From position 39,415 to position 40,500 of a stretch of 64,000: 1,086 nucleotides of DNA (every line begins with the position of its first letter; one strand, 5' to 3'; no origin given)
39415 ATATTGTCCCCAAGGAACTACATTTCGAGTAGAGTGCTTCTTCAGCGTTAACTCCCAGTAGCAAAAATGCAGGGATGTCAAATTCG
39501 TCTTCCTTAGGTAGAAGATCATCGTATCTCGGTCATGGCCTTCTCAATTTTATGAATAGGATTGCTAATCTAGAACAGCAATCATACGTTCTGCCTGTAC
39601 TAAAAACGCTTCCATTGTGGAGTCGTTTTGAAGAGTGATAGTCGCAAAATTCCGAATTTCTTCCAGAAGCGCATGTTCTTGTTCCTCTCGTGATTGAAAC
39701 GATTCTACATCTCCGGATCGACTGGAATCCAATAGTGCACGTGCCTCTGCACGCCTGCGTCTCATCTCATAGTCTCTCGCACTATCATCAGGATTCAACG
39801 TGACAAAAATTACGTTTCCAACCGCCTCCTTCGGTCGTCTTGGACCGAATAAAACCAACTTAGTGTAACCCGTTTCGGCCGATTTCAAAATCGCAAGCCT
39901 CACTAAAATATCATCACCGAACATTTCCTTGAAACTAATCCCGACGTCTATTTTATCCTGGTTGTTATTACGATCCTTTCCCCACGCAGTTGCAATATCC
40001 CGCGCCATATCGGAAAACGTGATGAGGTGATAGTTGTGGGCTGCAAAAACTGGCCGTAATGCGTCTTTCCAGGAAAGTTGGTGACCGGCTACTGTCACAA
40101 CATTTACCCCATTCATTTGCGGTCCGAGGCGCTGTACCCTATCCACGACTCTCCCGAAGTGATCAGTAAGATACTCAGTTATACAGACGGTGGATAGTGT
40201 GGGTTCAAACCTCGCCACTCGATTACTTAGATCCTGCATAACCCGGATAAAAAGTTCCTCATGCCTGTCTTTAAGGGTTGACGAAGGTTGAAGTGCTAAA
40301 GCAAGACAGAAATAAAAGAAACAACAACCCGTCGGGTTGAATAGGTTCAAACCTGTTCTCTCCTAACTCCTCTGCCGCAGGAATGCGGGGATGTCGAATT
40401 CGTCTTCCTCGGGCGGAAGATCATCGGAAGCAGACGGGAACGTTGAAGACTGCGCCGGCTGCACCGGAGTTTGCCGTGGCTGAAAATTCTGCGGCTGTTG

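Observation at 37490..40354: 2.9-kb mixed-composition island of five unassignable genes between the ABC exporter and ftsZ, bounded by a ~30-bp two-hairpin repeat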

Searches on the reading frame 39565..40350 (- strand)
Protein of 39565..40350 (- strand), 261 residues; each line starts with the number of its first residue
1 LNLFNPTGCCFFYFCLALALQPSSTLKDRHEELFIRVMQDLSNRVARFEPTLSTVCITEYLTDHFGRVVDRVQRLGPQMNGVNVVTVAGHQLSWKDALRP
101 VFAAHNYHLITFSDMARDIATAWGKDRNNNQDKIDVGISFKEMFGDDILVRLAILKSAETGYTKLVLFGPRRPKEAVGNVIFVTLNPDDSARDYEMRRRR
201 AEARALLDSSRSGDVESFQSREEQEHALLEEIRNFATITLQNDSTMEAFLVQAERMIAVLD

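Call 7: search_protein_families(library=pfam, proteins=[window:39565-40350:-], max_evalue=1)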
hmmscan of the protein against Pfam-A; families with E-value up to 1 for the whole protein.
window:39565-40350:- (261 aa): 0 families

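Call 8: search_protein_families(library=padloc, proteins=[window:39565-40350:-], max_evalue=1)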
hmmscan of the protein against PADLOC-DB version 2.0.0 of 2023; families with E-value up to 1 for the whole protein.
window:39565-40350:- (261 aa): 0 families

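Call 9: search_protein_families(library=phrogs, proteins=[window:39565-40350:-], max_evalue=1)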
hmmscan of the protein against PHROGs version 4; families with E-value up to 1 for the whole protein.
window:39565-40350:- (261 aa): 1 family
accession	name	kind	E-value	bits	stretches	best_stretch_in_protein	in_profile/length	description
phrog_32842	-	unknown function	0.3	12.2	1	56-83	52-79/140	-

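Call 17: find_homologous_proteins(query=window:39565-40239:-, max_evalue=0.01)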
Query window:39565-40239:- (224 aa): 1 proteins with E <= 0.01 among 379 candidates.
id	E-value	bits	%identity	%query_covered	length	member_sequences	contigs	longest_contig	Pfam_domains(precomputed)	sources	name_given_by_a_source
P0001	1.2e-113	396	100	82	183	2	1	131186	-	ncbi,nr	ncbi:hypothetical protein M1555_02535 [Patescibacteria group bacterium]|nr:hypothetical protein [Pat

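Call 37: search_protein_families(library=ncbifam, proteins=[window:39565-40350:-], max_evalue=0.1)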
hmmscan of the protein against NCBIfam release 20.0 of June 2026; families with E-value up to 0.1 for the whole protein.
window:39565-40350:- (261 aa): 1 family
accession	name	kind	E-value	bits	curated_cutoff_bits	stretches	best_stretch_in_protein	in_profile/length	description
NF006226.0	PRK08356.1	equivalog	1.4e-05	24.9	189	1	130-257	64-190/195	hypothetical protein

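Call 44: search_solved_structures(query=window:39565-40350:-, max_evalue=10, show_alignments=2)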
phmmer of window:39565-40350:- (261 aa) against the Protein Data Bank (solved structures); distinct sequences matched with E-value up to 10: 1.
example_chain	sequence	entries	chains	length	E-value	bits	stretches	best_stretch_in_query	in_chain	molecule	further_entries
9p9h_CE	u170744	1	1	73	7.5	9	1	195-234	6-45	Coiled-coil domain-containing protein 124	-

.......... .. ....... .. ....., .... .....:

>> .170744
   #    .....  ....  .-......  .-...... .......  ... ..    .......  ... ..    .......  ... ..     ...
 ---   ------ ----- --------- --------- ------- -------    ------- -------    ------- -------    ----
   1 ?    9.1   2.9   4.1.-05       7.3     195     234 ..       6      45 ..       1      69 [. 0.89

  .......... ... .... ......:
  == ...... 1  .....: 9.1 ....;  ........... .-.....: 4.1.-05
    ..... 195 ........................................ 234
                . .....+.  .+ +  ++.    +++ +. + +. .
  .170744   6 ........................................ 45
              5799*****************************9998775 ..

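Call 79: predict_structure(protein=window:39565-40239:-)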
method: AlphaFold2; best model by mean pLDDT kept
length: 224 residues; sequences in the alignment: 1
mean_pLDDT: 39.9   pTM: 0.22
mean pLDDT of the five models: 39.9, 37.4, 36.7, 35.1, 34.4
residues with pLDDT >= 90: 0; 70-90: 0; 50-70: 30; < 50: 194
segments of 3 or more residues with pLDDT < 50: 1-160, 168-173, 199-207, 215-217, 219-224
pLDDT, mean of each block of 10 residues (from residue 1): 27 27 30 36 34 35 37 32 39 38 37 39 39 38 38 43 50 50 59 54 48 48 43
secondary structure, 60 per line:
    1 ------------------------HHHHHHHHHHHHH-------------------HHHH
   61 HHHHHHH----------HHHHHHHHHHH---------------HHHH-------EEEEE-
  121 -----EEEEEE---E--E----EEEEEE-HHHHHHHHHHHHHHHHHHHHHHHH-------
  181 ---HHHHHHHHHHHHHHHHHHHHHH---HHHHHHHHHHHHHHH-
elements in order: H25-37 H57-67 H78-88 H104-107 E115-119 E126-131 E143-148 H150-173 H184-205 H209-223

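Call 96: find_related_loci(query=window:39565-40239:-, collection=viral_contigs, flank=5000)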
Query window:39565-40239:- (224 aa) in viral_contigs; peptide patterns used: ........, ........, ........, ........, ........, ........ (x = any residue, [..] = any of these).
25 stretches matched a pattern, but none encodes a relative of the query by tblastn (E <= 1e-3).
